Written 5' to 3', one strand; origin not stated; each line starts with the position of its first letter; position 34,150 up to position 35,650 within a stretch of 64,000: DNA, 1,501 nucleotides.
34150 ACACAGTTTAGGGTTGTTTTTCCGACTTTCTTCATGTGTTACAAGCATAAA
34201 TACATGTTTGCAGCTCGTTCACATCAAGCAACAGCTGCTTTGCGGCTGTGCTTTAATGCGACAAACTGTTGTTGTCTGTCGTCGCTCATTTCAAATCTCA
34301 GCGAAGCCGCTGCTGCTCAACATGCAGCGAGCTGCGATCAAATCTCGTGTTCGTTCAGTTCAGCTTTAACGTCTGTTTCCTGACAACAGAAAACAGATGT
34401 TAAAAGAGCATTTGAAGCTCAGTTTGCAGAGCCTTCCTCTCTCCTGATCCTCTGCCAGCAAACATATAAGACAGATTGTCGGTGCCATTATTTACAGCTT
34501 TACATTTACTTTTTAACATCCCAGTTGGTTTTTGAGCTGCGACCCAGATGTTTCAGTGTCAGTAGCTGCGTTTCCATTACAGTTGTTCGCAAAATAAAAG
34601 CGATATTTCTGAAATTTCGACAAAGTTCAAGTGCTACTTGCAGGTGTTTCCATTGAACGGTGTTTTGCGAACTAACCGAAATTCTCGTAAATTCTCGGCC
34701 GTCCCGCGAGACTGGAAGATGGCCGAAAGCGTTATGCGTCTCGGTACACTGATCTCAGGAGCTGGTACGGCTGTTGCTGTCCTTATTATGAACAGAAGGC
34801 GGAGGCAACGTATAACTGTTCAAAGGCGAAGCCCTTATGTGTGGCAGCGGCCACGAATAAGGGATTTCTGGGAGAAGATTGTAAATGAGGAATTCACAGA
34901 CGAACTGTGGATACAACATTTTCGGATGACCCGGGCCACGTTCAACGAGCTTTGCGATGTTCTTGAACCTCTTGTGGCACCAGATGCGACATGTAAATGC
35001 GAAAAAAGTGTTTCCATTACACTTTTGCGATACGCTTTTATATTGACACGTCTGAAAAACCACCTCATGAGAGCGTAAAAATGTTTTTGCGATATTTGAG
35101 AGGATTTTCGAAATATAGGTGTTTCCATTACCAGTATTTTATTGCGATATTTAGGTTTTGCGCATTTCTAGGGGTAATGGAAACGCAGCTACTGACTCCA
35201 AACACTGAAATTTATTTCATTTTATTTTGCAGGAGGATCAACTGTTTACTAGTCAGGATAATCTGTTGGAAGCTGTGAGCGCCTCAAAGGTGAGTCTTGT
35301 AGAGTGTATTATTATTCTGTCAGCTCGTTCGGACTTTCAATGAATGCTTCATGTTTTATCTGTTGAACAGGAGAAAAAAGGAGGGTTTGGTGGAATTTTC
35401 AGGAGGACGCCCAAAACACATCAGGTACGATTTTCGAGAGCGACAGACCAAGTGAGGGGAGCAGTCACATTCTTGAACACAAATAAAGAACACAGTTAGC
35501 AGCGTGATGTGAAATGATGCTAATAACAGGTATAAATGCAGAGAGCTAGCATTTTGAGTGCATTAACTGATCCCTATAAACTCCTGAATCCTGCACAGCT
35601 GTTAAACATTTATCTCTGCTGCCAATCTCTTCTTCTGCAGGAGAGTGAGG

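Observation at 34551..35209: Harbinger-family miniature transposon with intact terminal inverted repeats and a fossil HARBI1-like N-terminal ORF, inside the gene 2 repeat array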

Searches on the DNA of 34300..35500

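Call 66: search_rna_families(source=window, start=34300, end=35500, threshold=evalue, max_evalue=1)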
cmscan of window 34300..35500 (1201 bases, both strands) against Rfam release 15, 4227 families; matches with E-value up to 1: 0.
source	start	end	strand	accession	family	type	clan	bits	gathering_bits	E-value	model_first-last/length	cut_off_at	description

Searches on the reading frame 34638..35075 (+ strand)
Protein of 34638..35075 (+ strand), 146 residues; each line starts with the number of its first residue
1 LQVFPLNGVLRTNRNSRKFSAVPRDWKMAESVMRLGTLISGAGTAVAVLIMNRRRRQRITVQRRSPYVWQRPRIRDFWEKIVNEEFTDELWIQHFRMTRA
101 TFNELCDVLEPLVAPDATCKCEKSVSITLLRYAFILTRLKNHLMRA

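Call 7: search_protein_families(library=pfam, proteins=[window:34638-35075:+], max_evalue=10)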
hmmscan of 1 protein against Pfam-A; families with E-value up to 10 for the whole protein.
window:34638-35075:+ (146 aa): 0 families
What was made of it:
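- The ORF itself has no Pfam hit (call 7). The ORF has no Pfam hit of its own (call 7).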

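Call 8: search_solved_structures(query=window:34638-35075:+, max_evalue=10)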
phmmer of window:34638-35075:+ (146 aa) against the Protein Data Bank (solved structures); distinct sequences matched with E-value up to 10: 2.
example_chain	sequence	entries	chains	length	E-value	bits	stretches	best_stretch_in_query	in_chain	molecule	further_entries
1v72_A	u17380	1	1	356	0.13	15.6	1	22-130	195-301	Aldolase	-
6q67_A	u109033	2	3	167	1.6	12.1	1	65-84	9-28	Peripherial benzodiazepine receptor associated protein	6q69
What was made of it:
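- Tried and rejected: Pfam and PDB searches with the ORF alone: nothing significant (calls 7, 8).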

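Call 9: find_homologous_proteins(query=window:34719-35075:+, max_evalue=0.01)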
Query seq(119 aa) (119 aa): 7 proteins with E <= 0.01 among 11 candidates.
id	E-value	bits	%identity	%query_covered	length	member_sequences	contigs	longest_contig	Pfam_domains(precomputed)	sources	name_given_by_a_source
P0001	7.3e-42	160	71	86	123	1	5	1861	-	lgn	-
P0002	5.2e-38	148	66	89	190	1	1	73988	PF26138.1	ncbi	ncbi:protein ALP1-like%2C partial, partial [Scomber scombrus]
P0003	9.6e-38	147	90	66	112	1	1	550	-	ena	-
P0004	1.4e-33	133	66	58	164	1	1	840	PF26138.1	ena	-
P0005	2.5e-23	100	58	67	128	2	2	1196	-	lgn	-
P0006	2.0e-20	91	74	32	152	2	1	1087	-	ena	-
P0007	5.6e-20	90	74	45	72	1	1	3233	-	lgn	-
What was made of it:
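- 34719..34986 (+): Fossil transposase N-terminus, about 90 codons (MAESV…LVAPD). Hits in call 9 are 66-90% identical.
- ORF homologues: P0001 71%, P0002 66% ('ALP1-like', Scomber scombrus), P0003 90% (call 9).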

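Call 12: search_protein_families(library=pfam, proteins=[P0002, P0004, P0001], max_evalue=1)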
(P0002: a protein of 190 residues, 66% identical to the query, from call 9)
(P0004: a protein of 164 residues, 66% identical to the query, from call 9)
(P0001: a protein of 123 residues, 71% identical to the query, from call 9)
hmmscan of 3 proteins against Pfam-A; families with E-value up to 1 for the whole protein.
P0002 (190 aa): 3 families
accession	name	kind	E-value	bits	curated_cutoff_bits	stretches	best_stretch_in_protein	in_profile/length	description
PF12116.14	SpoIIID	-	0.0003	21.3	27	1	105-161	8-64/82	Stage III sporulation protein D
PF13613.12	HTH_Tnp_4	-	0.0038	17.2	27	1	107-138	10-41/53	Helix-turn-helix of DDE superfamily endonuclease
PF18674.7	TarS_C1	-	0.042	14.4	26.3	1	4-81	12-93/147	TarS beta-glycosyltransferase C-terminal domain 1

P0004 (164 aa): 4 families
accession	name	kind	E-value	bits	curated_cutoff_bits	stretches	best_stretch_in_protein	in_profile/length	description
PF12116.14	SpoIIID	-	0.0028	18.2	27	1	102-135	8-41/82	Stage III sporulation protein D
PF05515.16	Viral_NABP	-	0.0076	16.7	23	1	71-156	93-181/227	Viral nucleic acid binding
PF13340.11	DUF4096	-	0.016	15.8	34.3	1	80-134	7-63/76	Putative transposase of IS4/5 family (DUF4096)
PF13613.12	HTH_Tnp_4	-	0.021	14.9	27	1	107-135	13-41/53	Helix-turn-helix of DDE superfamily endonuclease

P0001 (123 aa): 0 families

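Call 13: find_encoding_contigs(protein=P0001, flank=3000, max_places=6)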
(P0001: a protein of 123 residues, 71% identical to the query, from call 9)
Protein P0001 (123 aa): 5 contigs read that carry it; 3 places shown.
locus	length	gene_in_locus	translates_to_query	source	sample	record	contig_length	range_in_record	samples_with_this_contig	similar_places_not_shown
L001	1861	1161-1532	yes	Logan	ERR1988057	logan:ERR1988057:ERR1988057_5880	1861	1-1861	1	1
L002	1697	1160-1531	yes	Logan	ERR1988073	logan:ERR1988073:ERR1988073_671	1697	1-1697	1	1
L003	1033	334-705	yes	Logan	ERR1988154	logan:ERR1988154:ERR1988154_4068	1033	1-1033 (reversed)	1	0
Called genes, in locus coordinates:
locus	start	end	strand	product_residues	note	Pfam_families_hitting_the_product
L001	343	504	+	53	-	-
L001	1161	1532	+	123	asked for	-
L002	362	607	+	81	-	-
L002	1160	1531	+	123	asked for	-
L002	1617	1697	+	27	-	?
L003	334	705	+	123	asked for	-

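Call 14: find_encoding_contigs(protein=P0004, flank=3000)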
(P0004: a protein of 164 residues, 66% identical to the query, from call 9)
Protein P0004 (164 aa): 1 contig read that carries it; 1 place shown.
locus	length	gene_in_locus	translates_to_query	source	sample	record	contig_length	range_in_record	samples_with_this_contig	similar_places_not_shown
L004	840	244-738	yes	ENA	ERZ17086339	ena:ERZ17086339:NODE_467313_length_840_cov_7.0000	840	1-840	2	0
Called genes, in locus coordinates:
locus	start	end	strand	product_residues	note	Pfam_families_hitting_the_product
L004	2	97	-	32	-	?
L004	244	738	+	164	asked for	PF26138:DUF8040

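Call 15: find_encoding_contigs(protein=P0002, flank=6000)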
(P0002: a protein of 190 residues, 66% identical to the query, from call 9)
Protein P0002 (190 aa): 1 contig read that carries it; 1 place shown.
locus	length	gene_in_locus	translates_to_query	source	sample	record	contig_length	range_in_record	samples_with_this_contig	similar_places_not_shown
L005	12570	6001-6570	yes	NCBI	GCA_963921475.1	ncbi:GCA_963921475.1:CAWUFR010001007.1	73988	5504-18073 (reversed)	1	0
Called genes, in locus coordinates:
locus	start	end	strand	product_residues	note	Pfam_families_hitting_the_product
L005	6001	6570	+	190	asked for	PF26138:DUF8040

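Call 20: find_homologous_proteins(query=P0002, max_evalue=0.00001)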
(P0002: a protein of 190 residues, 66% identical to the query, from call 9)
Query P0002 (190 aa): 29 proteins with E <= 0.00001 among 102 candidates.
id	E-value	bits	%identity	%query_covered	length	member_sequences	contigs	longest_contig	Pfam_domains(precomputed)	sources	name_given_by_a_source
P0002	9.1e-124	428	100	100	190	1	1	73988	PF26138.1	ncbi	ncbi:protein ALP1-like%2C partial, partial [Scomber scombrus]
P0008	2.1e-57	212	86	61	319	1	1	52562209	PF01609.28,PF26138.1,PF04827.21,PF13359.13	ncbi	ncbi:hypothetical protein ABVT39_008684 [Epinephelus coioides]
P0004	2.7e-57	211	81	51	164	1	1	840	PF26138.1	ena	-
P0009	5.5e-53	197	80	61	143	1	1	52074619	PF26138.1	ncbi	ncbi:hypothetical protein ABVT39_004929 [Epinephelus coioides]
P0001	4.1e-50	188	77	59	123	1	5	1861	-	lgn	-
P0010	7.7e-49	184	65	68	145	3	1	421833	PF26138.1,PF12116.15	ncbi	-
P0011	1.1e-42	164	61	67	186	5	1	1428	PF26138.1,PF13359.13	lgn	-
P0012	1.6e-40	157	67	57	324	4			PF01609.28,PF26138.1,PF04827.21,PF13359.13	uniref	uniref:DDE Tnp4 domain-containing protein n=1 Tax=Oryzias melastigma TaxID=30732 RepID=A0A3B3BNY6_OR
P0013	1.9e-40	156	67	57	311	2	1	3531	PF01609.28,PF26138.1,PF04827.21,PF13359.13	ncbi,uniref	ncbi:protein ALP1-like, partial [Oryzias melastigma]|uniref:protein ALP1-like n=1 Tax=Oryzias melast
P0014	3.1e-40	156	54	73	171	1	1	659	PF26138.1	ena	-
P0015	2.2e-38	150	55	67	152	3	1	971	PF26138.1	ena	-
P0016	2.2e-36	143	53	74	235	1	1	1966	PF26138.1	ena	-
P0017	1.3e-35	141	59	64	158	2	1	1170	PF26138.1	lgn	-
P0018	2.2e-35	140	61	61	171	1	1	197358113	PF13359.13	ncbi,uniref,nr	ncbi:uncharacterized protein LOC127529067 [Erpetoichthys calabaricus]|uniref:uncharacterized protein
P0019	1.9e-34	137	62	57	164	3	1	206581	PF26138.1,PF13359.13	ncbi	-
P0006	3.5e-19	87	81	16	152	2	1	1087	-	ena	-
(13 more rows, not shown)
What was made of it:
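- Closest known: HARBI1. Same: Database names of the nearest proteins are 'ALP1-like' (calls 9, 20).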

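Call 22: search_protein_families(library=pfam, proteins=[P0008, P0012, L005:7229-7417:-], max_evalue=0.01)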
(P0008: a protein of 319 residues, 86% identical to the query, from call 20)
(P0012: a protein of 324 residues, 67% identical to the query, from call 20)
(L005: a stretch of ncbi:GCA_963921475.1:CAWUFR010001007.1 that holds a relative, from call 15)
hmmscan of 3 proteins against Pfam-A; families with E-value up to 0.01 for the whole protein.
P0008 (319 aa): 5 families
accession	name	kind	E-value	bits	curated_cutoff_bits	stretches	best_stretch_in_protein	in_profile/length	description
PF13359.12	DDE_Tnp_4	-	1.2e-27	96.9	24.8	1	109-268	1-158/158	DDE superfamily endonuclease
PF04827.20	Plant_tran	-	8.9e-10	39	22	1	98-273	20-200/205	Plant transposon protein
PF01609.27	DDE_Tnp_1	-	6.7e-06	26.4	23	1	107-248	7-180/200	Transposase DDE domain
PF12116.14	SpoIIID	-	0.0041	17.6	27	1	33-78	8-53/82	Stage III sporulation protein D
PF13613.12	HTH_Tnp_4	-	0.006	16.6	27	1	36-74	11-49/53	Helix-turn-helix of DDE superfamily endonuclease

P0012 (324 aa): 4 families
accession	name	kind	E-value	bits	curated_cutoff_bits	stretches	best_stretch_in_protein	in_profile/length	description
PF13359.12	DDE_Tnp_4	-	1.1e-30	106.8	24.8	1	110-273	1-158/158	DDE superfamily endonuclease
PF04827.20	Plant_tran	-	8.5e-18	65.1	22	1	87-279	9-201/205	Plant transposon protein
PF01609.27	DDE_Tnp_1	-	9.9e-09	35.7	23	1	108-167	7-67/200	Transposase DDE domain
PF12116.14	SpoIIID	-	8.6e-05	23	27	1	33-80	7-54/82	Stage III sporulation protein D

L005:7229-7417:- (63 aa): 1 family
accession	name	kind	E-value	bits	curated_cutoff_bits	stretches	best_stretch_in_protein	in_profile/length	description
PF13837.12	Myb_DNA-bind_4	-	1.4e-09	38.6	27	1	2-63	4-65/89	Myb/SANT-like DNA-binding domain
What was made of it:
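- On PIF/Harbinger superfamily (class II DNA transposon): P0008 has DDE_Tnp_4 at E = 1.2e-27 and P0012 at 1.1e-30 (call 22). An L005 fragment scores E = 1.4e-9 (call 22).
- A fragment is present in L005 (E = 1.4e-9, call 22).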

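Call 23: find_encoding_contigs(protein=P0008, flank=5000, max_places=3)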
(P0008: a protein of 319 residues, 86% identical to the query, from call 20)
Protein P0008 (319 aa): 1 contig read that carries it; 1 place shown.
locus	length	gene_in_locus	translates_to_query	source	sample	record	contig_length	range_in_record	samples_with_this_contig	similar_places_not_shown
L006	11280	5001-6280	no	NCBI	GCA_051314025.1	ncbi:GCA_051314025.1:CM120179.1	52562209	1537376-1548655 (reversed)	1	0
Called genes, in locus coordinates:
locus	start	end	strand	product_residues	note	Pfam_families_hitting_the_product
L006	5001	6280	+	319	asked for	PF26138:DUF8040, PF04827:Plant_tran, PF01609:DDE_Tnp_1 (faint), PF13359:DDE_Tnp_4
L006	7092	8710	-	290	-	PF13837:Myb_DNA-bind_4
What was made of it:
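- On PIF/Harbinger superfamily (class II DNA transposon): In relatives only: L006 7092-8710 on the minus strand has PF13837 (call 23).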

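Call 24: find_encoding_contigs(protein=P0013, flank=5000, max_places=3)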
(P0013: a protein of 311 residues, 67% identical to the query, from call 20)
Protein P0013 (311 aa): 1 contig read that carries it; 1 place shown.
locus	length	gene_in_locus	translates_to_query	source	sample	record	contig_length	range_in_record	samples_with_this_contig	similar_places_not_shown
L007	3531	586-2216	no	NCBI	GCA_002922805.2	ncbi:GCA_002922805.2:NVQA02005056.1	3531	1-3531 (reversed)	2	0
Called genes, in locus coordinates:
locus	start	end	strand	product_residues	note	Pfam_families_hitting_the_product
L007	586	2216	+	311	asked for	PF26138:DUF8040 (weak), PF04827:Plant_tran, PF01609:DDE_Tnp_1, PF13359:DDE_Tnp_4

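Call 25: find_encoding_contigs(protein=P0006, flank=3000, max_places=3)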
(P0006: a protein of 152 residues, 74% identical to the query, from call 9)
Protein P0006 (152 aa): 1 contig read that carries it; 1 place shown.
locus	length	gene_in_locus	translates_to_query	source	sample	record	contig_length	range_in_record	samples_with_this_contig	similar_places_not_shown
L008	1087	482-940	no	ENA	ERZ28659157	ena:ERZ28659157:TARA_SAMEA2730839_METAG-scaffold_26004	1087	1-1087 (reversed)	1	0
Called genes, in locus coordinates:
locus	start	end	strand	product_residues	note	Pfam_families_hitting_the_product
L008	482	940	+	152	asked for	-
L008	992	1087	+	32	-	?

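Call 35: find_encoding_contigs(protein=P0005, flank=3000, max_places=5)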
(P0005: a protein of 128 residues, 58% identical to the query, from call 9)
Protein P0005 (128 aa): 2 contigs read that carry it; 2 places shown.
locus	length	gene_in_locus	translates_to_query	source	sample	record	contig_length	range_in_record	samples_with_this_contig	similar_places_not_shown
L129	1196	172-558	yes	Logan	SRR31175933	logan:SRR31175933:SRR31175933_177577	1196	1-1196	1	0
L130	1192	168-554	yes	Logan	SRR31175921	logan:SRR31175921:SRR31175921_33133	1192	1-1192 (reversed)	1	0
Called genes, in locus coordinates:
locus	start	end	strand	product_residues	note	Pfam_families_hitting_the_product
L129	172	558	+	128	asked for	-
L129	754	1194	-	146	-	?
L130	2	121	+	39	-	?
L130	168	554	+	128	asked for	-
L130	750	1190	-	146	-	?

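Call 36: find_encoding_contigs(protein=P0007, flank=3500, max_places=5)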
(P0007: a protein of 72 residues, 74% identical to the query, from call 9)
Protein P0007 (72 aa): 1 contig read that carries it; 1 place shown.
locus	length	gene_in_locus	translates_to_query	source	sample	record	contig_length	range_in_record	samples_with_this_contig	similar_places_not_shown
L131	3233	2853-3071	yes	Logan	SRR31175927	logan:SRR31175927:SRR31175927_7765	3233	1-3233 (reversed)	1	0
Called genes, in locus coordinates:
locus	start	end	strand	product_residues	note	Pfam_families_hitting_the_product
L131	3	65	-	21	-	?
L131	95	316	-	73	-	-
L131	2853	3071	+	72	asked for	-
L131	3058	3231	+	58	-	?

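Call 37: find_encoding_contigs(protein=P0016, flank=3000, max_places=5)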
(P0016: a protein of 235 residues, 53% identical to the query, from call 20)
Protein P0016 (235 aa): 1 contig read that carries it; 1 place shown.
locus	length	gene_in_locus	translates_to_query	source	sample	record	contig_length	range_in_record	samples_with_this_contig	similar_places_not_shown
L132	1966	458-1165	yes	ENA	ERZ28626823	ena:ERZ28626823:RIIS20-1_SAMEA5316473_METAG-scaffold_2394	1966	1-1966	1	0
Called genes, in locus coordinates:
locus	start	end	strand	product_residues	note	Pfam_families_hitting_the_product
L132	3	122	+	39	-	?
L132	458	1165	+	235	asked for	PF26138:DUF8040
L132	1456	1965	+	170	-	?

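Call 44: find_encoding_contigs(protein=P0010, flank=10000, max_places=5)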
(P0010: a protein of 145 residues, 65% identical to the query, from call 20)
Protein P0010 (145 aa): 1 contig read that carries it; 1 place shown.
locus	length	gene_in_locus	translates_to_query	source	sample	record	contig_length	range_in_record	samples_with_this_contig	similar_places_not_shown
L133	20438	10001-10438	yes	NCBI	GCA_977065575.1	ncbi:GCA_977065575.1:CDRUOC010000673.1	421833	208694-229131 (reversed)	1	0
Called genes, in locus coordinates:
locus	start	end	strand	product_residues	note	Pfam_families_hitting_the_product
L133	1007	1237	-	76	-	-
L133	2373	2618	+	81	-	-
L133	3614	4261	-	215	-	-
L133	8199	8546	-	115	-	PF13358:DDE_3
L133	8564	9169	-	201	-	PF13384:HTH_23 (weak), PF13565:HTH_32 (weak), PF01498:HTH_Tnp_Tc3_2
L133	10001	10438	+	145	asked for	PF26138:DUF8040, PF12116:SpoIIID (weak)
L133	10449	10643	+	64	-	-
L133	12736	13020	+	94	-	-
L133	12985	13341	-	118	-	-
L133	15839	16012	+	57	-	-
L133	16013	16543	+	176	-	PF00078:RVT_1 (weak)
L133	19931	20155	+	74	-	-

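Call 45: find_encoding_contigs(protein=P0019, flank=10000, max_places=5)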
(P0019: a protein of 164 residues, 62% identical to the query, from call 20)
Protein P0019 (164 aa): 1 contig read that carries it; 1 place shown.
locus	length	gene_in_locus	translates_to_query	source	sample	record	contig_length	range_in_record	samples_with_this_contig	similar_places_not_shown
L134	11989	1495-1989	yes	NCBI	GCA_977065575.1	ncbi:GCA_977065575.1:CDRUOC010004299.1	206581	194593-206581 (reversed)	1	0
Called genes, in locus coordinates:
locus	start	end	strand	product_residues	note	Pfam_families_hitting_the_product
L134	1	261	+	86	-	?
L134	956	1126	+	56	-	-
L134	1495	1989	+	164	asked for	PF26138:DUF8040 (weak), PF13359:DDE_Tnp_4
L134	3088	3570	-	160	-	-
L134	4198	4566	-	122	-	PF13837:Myb_DNA-bind_4, PF10545:MADF_DNA_bdg (weak)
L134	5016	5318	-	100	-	-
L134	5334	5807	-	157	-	-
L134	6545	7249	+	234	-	-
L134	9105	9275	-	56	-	-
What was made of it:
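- The relatives are two-gene Harbinger elements (calls 22, 23, 45).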

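Call 60: search_protein_representatives(protein=window:34719-35075:+)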
Query: 119 residues. Proteins with E-value up to 0.001 (for the whole library): 266; up to 1e-10: 14; up to 1e-30: 3. The best 150 are listed.
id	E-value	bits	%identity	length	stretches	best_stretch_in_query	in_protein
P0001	2.3e-42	160.0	80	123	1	1-96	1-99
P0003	3.1e-38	146.8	89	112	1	6-84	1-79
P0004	4.5e-34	133.3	62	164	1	3-109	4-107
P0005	7.9e-24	100.3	60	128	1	17-96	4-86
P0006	6.2e-21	91.0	60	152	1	3-76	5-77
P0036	5.0e-18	81.6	33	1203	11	12-61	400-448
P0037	3.5e-17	78.9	67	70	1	41-95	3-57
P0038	6.1e-15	71.7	50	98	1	6-82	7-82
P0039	1.3e-14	70.7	59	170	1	16-81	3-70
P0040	4.2e-14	69.0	55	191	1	36-101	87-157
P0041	5.4e-12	62.2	48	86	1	34-96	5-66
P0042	2.6e-11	60.0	45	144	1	6-86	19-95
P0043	3.0e-11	59.8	51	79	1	9-77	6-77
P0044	1.0e-10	58.1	27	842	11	62-96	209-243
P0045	1.3e-10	57.8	41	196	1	8-95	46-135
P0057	1.2e-08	51.5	42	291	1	2-115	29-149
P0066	3.3e-08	50.0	56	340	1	48-96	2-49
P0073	8.7e-08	48.7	45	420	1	35-106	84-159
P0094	8.5e-07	45.5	38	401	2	37-87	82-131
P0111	2.8e-06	43.8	37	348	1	18-88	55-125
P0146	1.6e-05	41.4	38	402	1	21-114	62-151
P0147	1.6e-05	41.4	38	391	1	41-111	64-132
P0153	1.9e-05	41.2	33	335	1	38-111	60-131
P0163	3.4e-05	40.3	43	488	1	41-91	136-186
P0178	5.6e-05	39.6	36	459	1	35-90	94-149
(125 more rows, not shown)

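Call 61: search_protein_families(library=pfam, proteins=[P0066, P0073, P0094, P0111, P0146, P0147, P0153, P0163, P0178, P0057], max_evalue=0.0001)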
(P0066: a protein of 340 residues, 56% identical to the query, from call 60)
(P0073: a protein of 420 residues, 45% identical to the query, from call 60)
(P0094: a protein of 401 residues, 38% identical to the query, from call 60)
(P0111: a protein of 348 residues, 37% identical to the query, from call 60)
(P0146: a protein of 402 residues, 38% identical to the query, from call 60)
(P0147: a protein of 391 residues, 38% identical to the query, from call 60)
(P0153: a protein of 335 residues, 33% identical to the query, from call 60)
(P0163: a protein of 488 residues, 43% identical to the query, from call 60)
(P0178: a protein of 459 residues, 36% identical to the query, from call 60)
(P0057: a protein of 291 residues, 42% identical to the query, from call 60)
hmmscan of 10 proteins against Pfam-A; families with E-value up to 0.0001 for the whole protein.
P0066 (340 aa): 4 families
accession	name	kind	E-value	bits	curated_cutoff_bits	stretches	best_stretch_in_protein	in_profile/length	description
PF13359.12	DDE_Tnp_4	-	8.5e-34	116.9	24.8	1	131-290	1-158/158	DDE superfamily endonuclease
PF04827.20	Plant_tran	-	2.6e-14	53.8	22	1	102-295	3-200/205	Plant transposon protein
PF01609.27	DDE_Tnp_1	-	6.1e-09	36.4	23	1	129-271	7-181/200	Transposase DDE domain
PF12116.14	SpoIIID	-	6.6e-05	23.4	27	0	54-102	7-55/82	Stage III sporulation protein D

P0073 (420 aa): 1 family
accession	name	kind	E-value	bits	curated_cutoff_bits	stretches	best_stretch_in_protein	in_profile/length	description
PF13359.12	DDE_Tnp_4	-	3e-16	59.9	24.8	1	294-381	71-158/158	DDE superfamily endonuclease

P0094 (401 aa): 2 families
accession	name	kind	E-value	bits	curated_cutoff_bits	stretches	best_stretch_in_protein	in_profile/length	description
PF02210.31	Laminin_G_2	-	1.2e-11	45.6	22.9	1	148-265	26-125/126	Laminin G domain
PF00054.30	Laminin_G_1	-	9.3e-06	26.3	24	1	149-205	28-84/131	Laminin G domain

P0111 (348 aa): 2 families
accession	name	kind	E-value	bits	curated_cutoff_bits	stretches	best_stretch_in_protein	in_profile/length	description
PF13359.12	DDE_Tnp_4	-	1.9e-27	96.3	24.8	1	162-295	34-158/158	DDE superfamily endonuclease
PF04827.20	Plant_tran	-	1.1e-09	38.6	22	1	160-297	61-197/205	Plant transposon protein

P0146 (402 aa): 1 family
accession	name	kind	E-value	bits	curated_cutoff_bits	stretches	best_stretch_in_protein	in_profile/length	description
PF13359.12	DDE_Tnp_4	-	2.7e-15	56.8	24.8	1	238-329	44-125/158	DDE superfamily endonuclease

P0147 (391 aa): 2 families
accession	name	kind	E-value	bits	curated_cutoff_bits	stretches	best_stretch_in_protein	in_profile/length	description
PF13359.12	DDE_Tnp_4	-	6e-21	75.1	24.8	1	175-331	1-158/158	DDE superfamily endonuclease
PF01609.27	DDE_Tnp_1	-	7.7e-06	26.2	23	1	173-328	7-197/200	Transposase DDE domain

P0153 (335 aa): 1 family
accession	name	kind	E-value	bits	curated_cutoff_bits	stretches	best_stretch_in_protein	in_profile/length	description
PF13359.12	DDE_Tnp_4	-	6.9e-10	39.2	24.8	1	239-281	115-158/158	DDE superfamily endonuclease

P0163 (488 aa): 3 families
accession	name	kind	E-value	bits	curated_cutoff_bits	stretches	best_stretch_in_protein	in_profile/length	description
PF13359.12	DDE_Tnp_4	-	1e-33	116.7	24.8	1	268-429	1-158/158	DDE superfamily endonuclease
PF04827.20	Plant_tran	-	1.3e-10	41.7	22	1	257-430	20-196/205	Plant transposon protein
PF01609.27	DDE_Tnp_1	-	2.6e-05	24.5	23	0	262-365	3-91/200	Transposase DDE domain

P0178 (459 aa): 3 families
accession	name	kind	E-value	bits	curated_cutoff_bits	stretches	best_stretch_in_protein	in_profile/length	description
PF13359.12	DDE_Tnp_4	-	1.9e-28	99.5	24.8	1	240-401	4-158/158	DDE superfamily endonuclease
PF04827.20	Plant_tran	-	3.1e-06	27.4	22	1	215-403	10-197/205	Plant transposon protein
PF01609.27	DDE_Tnp_1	-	1.5e-05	25.3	23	0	343-398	127-197/200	Transposase DDE domain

P0057 (291 aa): 0 families
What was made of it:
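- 34719..34986 (+): Eight of ten long homologues carry DDE_Tnp_4 (call 61).
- On PIF/Harbinger superfamily (class II DNA transposon): Eight of ten long representative hits have DDE_Tnp_4 (call 61).
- Eight of the ten long ones scanned have DDE_Tnp_4 downstream of the matched segment (calls 60, 61).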

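Call 68: find_encoding_contigs(protein=P0009, flank=10000, max_places=5)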
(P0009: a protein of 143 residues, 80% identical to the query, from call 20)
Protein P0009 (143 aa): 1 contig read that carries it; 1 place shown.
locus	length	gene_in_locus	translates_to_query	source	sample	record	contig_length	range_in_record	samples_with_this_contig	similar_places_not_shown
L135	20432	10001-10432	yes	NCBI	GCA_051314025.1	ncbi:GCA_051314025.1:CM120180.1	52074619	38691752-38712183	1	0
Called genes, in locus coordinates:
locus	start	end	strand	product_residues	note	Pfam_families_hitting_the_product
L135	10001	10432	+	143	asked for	PF26138:DUF8040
